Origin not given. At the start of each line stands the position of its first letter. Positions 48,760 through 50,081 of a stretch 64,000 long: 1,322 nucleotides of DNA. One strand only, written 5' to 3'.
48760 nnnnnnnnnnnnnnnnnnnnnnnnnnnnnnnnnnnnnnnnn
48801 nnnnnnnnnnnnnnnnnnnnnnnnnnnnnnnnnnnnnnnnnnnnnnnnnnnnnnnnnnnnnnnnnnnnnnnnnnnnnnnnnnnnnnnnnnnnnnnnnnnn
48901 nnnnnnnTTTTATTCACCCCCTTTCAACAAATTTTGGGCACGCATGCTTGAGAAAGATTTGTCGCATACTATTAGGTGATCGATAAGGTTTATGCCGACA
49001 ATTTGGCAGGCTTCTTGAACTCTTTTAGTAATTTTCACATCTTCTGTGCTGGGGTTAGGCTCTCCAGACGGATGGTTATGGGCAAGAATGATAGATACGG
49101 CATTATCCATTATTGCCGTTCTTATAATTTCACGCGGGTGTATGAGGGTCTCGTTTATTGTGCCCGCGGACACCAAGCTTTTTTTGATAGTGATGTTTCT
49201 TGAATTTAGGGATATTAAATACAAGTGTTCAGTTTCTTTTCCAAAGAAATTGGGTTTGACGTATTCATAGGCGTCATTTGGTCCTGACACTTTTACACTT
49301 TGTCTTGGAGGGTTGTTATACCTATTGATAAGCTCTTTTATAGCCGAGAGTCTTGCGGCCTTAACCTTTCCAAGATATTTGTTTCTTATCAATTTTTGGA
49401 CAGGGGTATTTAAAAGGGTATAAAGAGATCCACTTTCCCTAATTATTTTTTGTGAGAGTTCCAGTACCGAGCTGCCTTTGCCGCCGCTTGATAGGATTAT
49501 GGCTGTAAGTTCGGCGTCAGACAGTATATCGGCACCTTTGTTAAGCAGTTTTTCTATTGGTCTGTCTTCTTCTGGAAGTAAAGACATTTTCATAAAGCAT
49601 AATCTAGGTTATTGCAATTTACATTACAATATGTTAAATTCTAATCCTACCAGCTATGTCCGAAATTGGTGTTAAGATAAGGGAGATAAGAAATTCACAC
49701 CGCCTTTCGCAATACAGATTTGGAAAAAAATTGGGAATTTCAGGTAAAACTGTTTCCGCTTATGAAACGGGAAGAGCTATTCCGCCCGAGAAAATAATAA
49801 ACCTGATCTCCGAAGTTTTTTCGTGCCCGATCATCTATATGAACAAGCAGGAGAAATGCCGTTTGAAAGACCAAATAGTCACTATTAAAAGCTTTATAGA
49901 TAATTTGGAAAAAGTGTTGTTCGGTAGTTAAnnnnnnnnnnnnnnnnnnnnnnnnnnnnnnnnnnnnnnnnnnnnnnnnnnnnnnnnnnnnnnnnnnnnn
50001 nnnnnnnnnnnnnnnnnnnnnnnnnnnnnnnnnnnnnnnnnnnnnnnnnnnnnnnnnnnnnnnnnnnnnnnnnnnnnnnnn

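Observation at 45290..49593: Operon pairing a TasA/camelysin-like protein and its archaeal-type SipW peptidase with a membrane-embedded ClpB-like double-AAA+ ATPase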

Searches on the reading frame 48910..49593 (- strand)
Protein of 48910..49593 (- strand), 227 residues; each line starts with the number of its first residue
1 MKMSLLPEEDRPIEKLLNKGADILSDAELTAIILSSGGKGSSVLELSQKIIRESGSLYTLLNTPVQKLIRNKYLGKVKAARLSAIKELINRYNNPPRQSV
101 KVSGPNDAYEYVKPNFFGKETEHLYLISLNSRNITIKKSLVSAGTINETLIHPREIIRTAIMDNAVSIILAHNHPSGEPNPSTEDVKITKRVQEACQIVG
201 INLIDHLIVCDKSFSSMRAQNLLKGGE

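Call 3: search_protein_families(library=pfam, proteins=[window:48910-49593:-], max_evalue=0.01)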
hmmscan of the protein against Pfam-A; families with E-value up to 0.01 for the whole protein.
window:48910-49593:- (227 aa): 2 families
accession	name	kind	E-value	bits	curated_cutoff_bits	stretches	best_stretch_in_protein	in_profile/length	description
PF04002.20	RadC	-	3.2e-42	143.7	22.1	1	103-221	2-120/121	RadC-like JAB domain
PF20582.4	UPF0758_N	-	1.5e-20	73.4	27.1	1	6-80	4-77/77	UPF0758 N-terminal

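Call 4: search_protein_families(library=ncbifam, proteins=[window:48910-49593:-], max_evalue=0.01)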
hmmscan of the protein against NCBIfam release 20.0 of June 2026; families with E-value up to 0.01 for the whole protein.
window:48910-49593:- (227 aa): 2 families
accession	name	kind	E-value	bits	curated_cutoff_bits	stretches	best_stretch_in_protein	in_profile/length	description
NF000642.1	PRK00024.1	equivalog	1e-65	221.4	180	1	14-222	2-211/212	RadC family protein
TIGR00608.1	radc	subfamily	6.9e-62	209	133.85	1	11-223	1-218/218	RadC family protein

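Call 59: search_protein_families(library=padloc, proteins=[window:48910-49593:-], max_evalue=0.001)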
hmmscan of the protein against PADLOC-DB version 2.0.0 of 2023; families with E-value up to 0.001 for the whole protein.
window:48910-49593:- (227 aa): 0 families

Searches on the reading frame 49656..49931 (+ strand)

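Call 3: search_protein_families(library=pfam, proteins=[window:49656-49931:+], max_evalue=0.01)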
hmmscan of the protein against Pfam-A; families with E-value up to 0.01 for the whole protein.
window:49656-49931:+ (91 aa): 4 families
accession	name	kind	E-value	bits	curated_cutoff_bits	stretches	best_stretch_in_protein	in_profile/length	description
PF01381.28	HTH_3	-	1.5e-10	41.4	23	1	8-60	1-53/55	Helix-turn-helix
PF13560.12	HTH_31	-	2.2e-07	31.5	27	1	3-49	1-48/64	Helix-turn-helix domain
PF22495.2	HTH_92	-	2.2e-06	27.3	27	1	9-44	1-36/45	RsaL-like HTH domain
PF12844.13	HTH_19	-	0.0027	18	30.2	1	7-55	3-51/64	Helix-turn-helix domain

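Call 4: search_protein_families(library=ncbifam, proteins=[window:49656-49931:+], max_evalue=0.01)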
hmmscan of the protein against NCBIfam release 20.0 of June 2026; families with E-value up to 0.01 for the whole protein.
window:49656-49931:+ (91 aa): 10 families
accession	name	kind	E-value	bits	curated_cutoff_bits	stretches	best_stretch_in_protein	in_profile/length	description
TIGR03830.1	CxxCG_CxxCG_HTH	subfamily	7.8e-09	35.4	61.8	1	5-53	67-115/127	type II TA system antitoxin MqsA family protein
NF041951.1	phage_RstR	subfamily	7.5e-08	32.6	80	1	4-76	3-75/108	RstR family transcriptional repressor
NF052239.1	antitox_spr1629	equivalog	1.3e-06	27.8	335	1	4-75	3-73/377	spr1629 family repressor/antitoxin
NF041575.1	antitoxPezA_Strep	equivalog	8.3e-06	25.8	290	1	4-67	2-65/158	type II toxin-antitoxin system antitoxin PezA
NF047948.1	male_kill_WMK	equivalog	1.7e-05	24.5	300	1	3-83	162-241/300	WO male-killing family protein Wmk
NF007257.0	PRK09706.1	subfamily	3e-05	23.9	101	1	4-59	6-61/135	transcriptional repressor DicA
NF003162.0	PRK04140.1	equivalog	6.1e-05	22.2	263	1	5-60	128-183/317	transcriptional regulator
TIGR03070.1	couple_hipB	subfamily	9e-05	22.3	71.65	1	3-41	2-40/58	type II toxin-antitoxin system Y4mF family antitoxin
NF038139.1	Reg_Aceta_RamB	equivalog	0.00046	19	700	1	4-74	3-73/465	acetate metabolism transcriptional regulator RamB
TIGR00270.2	TIGR00270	equivalog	0.00048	20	110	1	7-76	79-151/159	multiprotein bridging factor aMBF1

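Call 59: search_protein_families(library=padloc, proteins=[window:49656-49931:+], max_evalue=0.001)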
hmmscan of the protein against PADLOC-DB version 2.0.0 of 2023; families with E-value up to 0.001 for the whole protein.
window:49656-49931:+ (91 aa): 10 families
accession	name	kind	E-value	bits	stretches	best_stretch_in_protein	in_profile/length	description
PDLC03947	RmrA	-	1.2e-10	38.8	1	4-80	12-88/383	-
PDLC03952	RmrA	-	2.2e-10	37.9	1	6-70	25-89/395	-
PDLC02926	HTH_VI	-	4.7e-09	34.4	1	4-59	2-57/92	-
PDLC03951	RmrA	-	1.2e-07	29.1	1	7-67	12-72/400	-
PDLC03954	RmrA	-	2.6e-07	27.9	1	5-72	12-79/380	-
PDLC03949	RmrA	-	1.8e-06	25.1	1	11-79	10-78/363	-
PDLC03945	RmrA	-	7.2e-06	23.4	1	4-69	3-68/394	-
PDLC03946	RmrA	-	8.9e-06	22.7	1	10-80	9-79/357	-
PDLC03944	RmrA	-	3.2e-05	21.2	1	6-71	9-74/384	-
PDLC03943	RmrA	-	0.00028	18.1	1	5-78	4-77/370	-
